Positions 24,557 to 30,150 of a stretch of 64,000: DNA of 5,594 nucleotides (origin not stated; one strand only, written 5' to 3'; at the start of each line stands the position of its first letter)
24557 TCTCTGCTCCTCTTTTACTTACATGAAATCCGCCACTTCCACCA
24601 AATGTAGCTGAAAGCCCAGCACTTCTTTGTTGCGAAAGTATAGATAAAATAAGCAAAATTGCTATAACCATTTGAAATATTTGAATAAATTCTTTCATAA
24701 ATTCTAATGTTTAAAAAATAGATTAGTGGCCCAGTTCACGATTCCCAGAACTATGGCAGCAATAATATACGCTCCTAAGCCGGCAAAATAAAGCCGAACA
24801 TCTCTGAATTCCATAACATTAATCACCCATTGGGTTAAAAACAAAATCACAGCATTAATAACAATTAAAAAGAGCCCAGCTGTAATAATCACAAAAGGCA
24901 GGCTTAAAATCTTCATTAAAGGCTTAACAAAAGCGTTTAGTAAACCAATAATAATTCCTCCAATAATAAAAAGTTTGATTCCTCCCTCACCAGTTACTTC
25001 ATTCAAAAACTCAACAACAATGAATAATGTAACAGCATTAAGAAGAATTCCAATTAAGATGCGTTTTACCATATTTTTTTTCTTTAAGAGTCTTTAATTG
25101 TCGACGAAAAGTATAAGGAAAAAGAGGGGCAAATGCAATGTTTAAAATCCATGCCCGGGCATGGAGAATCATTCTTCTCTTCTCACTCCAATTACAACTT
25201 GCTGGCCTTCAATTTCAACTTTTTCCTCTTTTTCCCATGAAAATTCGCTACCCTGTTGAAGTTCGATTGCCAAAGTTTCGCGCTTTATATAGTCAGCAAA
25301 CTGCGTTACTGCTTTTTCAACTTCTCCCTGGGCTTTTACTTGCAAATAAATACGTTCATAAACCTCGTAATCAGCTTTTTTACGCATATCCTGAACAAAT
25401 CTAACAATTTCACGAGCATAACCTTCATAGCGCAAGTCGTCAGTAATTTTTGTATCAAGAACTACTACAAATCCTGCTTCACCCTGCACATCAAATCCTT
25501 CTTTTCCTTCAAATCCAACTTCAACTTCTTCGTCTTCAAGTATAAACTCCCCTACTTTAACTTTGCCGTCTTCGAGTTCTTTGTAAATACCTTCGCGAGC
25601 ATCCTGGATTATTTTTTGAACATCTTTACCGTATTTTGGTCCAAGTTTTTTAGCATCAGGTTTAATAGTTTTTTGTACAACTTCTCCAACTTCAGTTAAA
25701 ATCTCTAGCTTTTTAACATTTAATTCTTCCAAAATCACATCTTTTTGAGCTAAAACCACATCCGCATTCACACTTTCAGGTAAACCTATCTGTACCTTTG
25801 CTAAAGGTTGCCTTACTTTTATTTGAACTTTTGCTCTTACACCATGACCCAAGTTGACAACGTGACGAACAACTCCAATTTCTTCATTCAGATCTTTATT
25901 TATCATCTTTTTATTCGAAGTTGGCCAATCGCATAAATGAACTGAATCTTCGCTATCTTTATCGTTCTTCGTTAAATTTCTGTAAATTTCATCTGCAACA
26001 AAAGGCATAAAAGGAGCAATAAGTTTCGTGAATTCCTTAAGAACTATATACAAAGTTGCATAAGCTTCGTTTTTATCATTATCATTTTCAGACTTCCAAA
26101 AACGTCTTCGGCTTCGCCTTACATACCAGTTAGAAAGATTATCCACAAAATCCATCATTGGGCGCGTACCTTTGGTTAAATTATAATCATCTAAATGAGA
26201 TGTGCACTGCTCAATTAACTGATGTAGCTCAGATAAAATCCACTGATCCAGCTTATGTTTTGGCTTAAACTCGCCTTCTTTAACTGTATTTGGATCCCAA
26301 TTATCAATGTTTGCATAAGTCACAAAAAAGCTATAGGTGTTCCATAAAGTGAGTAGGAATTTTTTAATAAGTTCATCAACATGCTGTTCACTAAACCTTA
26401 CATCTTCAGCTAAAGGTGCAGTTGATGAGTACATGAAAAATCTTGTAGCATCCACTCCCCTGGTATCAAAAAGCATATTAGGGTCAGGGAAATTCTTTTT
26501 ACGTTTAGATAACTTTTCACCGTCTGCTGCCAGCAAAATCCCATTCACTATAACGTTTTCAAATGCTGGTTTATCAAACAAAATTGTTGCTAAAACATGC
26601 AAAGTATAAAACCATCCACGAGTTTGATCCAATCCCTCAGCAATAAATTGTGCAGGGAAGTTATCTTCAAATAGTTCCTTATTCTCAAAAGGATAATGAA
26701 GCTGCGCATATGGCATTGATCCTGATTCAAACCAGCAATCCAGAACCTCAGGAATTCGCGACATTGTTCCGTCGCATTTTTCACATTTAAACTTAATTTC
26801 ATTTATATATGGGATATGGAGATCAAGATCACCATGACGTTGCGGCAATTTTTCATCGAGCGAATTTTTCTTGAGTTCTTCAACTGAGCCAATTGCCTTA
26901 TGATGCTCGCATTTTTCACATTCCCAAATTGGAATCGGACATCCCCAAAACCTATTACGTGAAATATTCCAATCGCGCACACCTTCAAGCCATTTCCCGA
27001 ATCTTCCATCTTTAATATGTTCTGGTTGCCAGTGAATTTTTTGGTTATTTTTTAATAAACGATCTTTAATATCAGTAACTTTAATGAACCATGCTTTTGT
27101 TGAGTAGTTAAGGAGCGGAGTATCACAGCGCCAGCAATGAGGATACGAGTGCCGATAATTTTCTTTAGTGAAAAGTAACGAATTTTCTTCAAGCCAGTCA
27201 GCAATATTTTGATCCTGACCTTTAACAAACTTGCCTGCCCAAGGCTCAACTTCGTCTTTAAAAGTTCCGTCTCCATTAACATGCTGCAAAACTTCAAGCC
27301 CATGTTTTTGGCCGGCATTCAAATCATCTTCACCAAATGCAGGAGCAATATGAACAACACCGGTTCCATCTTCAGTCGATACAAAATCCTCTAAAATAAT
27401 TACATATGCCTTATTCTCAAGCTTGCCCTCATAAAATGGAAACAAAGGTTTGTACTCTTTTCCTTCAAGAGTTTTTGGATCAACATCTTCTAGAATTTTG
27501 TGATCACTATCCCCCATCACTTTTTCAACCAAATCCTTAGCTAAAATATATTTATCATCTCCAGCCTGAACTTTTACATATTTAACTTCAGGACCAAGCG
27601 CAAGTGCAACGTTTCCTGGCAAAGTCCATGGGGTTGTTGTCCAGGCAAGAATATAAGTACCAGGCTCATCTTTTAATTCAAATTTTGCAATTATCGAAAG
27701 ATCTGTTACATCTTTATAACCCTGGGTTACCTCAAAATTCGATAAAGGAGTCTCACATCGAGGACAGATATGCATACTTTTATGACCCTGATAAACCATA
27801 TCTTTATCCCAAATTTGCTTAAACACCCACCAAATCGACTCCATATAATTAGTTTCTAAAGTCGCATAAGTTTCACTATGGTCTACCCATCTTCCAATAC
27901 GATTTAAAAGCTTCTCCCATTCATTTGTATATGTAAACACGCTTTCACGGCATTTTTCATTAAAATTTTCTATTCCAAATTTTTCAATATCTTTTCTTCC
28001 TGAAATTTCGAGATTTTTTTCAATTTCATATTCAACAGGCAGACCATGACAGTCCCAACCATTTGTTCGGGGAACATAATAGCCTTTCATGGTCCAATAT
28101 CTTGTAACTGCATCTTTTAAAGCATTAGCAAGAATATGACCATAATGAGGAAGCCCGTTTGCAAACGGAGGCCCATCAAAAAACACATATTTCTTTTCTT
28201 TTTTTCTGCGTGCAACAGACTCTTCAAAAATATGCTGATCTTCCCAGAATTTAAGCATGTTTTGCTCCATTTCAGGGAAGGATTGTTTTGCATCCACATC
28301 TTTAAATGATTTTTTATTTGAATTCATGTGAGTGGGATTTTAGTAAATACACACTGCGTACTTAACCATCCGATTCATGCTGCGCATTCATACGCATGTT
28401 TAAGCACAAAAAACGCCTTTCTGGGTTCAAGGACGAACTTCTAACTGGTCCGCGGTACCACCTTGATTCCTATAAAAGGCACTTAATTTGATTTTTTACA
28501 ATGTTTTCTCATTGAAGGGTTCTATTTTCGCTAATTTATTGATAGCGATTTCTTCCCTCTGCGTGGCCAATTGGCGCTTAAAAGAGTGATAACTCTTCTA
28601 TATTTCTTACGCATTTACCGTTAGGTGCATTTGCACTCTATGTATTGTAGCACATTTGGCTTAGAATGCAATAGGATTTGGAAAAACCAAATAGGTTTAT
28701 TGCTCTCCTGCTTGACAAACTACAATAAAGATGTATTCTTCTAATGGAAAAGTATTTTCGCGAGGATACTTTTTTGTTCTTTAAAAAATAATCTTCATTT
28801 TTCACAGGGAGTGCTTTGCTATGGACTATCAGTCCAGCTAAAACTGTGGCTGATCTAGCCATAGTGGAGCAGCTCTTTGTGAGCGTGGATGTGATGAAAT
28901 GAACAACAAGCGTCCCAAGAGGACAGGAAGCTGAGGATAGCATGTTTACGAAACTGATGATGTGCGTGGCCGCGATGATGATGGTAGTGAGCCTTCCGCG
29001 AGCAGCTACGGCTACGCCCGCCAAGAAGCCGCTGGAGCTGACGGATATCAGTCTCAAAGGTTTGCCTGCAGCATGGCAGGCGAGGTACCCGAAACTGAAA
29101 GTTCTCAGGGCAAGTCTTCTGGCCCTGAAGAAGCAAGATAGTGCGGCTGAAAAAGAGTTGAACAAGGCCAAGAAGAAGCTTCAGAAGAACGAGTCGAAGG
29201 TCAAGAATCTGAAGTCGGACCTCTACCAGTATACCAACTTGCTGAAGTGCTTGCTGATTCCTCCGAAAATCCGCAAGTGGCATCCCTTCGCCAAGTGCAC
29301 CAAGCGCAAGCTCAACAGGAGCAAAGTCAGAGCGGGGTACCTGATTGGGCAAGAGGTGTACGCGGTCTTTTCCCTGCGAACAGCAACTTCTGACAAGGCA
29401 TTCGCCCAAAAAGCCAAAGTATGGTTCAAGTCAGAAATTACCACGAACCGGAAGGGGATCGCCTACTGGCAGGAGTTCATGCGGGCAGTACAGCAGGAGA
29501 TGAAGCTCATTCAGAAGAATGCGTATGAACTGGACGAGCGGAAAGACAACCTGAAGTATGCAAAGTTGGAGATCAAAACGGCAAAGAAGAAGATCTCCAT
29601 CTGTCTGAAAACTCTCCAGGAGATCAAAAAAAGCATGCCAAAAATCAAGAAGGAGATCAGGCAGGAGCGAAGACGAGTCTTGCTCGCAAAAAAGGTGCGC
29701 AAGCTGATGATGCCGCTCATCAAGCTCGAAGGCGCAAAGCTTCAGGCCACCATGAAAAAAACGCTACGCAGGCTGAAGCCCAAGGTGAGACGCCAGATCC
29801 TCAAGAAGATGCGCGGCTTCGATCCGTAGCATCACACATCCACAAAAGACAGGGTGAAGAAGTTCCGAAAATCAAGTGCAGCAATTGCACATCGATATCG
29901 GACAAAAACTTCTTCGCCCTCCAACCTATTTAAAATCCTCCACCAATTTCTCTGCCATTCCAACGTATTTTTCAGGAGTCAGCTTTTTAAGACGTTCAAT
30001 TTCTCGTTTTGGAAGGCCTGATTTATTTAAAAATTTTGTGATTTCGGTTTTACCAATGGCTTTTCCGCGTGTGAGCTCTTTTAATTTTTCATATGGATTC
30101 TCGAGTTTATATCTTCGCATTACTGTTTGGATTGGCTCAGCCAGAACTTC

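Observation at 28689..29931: About 1.1-kb GC-rich, foreign-codon island encoding a secreted lysine-rich coiled-coil protein between ileS and purB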

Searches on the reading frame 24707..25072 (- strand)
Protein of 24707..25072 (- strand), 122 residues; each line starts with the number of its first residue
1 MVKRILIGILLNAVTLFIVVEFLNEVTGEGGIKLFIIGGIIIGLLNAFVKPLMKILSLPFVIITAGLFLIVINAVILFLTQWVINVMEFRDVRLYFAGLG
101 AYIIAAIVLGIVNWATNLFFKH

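Call 65: search_protein_families(library=pfam, proteins=[window:24707-25072:-], max_evalue=0.00001)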
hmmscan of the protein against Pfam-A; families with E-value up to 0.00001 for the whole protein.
window:24707-25072:- (122 aa): 1 family
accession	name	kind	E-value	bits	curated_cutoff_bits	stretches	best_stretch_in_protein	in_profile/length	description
PF04020.18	Phage_holin_4_2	-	9.5e-20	71.6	28.8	1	4-114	2-104/105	Mycobacterial 4 TMS phage holin, superfamily IV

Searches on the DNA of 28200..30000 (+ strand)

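Call 9: search_rna_families(source=window, start=28200, end=30000, threshold=evalue, max_evalue=10, show_alignments=2)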
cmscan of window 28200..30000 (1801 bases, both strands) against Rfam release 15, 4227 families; matches with E-value up to 10: 8.
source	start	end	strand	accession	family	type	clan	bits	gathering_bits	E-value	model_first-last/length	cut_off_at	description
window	28426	28615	-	RF00230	T-box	Cis-reg; leader;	-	36.6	93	4.6e-06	1-219/219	no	T-box leader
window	28743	28806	-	RF01169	SNORD112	Gene; snRNA; snoRNA; CD-box;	CL00069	23.3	58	0.11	1-77/77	no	Small nucleolar RNA SNORD112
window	28408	28526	-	RF01251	snR3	Gene; snRNA; snoRNA; HACA-box;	CL00040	17.6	40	4.8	1-193/193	no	Small nucleolar RNA snR3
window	28239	28280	-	RF01279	snoR53Y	Gene; snRNA; snoRNA; CD-box;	CL00080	17.3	43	7.9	1-76/76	no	Small nucleolar RNA snoR53Y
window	28583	28662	+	RF00271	SNORD60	Gene; snRNA; snoRNA; CD-box;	CL00066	17.1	42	7.1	1-83/83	no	Small nucleolar RNA SNORD60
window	29859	29882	+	RF01834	fiv_FSE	Cis-reg; frameshift_element;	-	16.4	53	1.9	1-35/35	no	ribosomal frameshift site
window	28691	28742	-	RF00066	U7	Gene; snRNA;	-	14.5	34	5.4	1-62/62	no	U7 small nuclear RNA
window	29565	29601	+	RF02687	RAGATH-8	Gene; sRNA;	-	11.1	86.7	4.9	1-276/276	no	RAGATH-8 RNA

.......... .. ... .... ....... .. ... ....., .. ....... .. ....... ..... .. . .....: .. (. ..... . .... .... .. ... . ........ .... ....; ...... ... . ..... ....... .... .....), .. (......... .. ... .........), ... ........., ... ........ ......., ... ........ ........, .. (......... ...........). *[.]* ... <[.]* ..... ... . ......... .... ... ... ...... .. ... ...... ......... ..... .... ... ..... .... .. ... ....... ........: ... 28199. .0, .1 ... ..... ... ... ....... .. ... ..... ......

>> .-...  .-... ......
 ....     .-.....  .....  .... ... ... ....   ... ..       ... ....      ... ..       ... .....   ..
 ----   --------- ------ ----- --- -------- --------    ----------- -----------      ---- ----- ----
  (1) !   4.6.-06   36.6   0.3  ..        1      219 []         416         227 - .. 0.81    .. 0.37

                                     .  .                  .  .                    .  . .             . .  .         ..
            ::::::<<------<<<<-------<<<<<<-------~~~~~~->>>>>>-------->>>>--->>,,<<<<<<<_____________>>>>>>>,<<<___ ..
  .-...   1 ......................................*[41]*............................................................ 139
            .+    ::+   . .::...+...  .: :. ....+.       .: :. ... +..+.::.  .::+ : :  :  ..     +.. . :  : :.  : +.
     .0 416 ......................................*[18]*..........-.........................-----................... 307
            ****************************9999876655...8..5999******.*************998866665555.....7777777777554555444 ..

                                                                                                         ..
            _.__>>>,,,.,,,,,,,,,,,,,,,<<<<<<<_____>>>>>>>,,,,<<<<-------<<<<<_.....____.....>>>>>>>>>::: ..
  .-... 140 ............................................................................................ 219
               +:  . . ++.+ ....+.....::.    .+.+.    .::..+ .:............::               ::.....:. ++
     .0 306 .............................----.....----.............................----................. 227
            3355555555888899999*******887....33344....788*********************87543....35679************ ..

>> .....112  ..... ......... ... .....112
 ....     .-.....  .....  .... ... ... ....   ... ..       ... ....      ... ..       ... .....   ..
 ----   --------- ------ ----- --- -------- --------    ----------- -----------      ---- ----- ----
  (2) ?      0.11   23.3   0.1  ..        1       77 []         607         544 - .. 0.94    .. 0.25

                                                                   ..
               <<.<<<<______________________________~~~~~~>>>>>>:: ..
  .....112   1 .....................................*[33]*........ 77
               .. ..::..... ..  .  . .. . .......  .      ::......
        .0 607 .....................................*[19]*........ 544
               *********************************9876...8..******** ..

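Call 62: build_rna_model(alignment_id=A5)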
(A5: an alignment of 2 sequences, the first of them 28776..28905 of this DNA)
Model R1 built from alignment A5 (2 sequences, 133 columns); structure: RNAalifold consensus.
model positions 133; base pairs 41; branch points 0; effective number of sequences 0.82; information 0.589 bits per position. Calibrated on 0.2 Mb of random sequence (short: E-values are rough).
structure used (alignment columns):
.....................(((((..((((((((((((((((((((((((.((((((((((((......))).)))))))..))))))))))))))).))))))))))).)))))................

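Call 63: search_with_rna_model(model_id=R1, sources=[window, L001, L004, L006, L007, L008, L009, L010, L011, L012, L013, L014, L015, L017], max_evalue=10)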
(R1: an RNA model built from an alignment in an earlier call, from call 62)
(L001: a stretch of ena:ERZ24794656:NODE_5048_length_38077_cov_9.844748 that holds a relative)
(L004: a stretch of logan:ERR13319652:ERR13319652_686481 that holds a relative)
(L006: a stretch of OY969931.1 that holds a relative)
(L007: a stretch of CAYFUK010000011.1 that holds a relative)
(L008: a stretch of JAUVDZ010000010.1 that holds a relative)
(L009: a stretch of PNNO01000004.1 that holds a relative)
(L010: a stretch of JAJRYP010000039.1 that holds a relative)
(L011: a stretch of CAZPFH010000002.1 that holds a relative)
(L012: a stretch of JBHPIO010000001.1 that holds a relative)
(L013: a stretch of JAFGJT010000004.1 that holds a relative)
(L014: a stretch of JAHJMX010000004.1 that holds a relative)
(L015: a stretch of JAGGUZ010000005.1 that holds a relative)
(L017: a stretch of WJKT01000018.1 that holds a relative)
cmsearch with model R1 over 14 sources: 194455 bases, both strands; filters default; matches with E-value up to 10: 6.
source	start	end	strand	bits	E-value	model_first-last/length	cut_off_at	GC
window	28773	28905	+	161.7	9.3e-40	1-133/133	no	0.4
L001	161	291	+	149.8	1.4e-36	1-133/133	no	0.39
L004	900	1030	+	149.8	1.4e-36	1-133/133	no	0.39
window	28778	28910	-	23.2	0.012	1-133/133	no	0.41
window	47574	47615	-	16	1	1-133/133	no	0.21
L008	6106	6187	+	14.3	2.8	1-133/133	no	0.33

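Call 72: search_with_rna_model(model_id=R1, sources=[L094, L095, L096, L097, L098, L099, L100, L101, L102, L103, L104, L105, L106, L107, L108, L109, L110], max_evalue=1)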
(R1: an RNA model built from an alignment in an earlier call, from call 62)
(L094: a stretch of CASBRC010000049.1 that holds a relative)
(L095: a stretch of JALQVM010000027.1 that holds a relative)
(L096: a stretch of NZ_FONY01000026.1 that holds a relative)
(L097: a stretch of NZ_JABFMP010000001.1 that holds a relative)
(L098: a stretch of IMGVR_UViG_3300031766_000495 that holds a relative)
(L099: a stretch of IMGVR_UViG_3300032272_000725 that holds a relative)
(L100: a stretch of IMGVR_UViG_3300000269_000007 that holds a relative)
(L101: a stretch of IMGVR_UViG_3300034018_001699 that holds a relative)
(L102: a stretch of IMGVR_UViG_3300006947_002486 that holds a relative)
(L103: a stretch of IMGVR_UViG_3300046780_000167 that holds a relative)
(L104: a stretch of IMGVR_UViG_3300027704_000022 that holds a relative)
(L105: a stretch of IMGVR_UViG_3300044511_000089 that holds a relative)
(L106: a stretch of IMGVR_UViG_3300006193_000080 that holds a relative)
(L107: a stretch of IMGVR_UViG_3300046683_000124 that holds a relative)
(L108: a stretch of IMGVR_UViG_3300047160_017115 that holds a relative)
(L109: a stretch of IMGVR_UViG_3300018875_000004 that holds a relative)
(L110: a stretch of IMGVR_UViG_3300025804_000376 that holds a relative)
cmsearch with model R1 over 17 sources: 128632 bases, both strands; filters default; matches with E-value up to 1: 0.
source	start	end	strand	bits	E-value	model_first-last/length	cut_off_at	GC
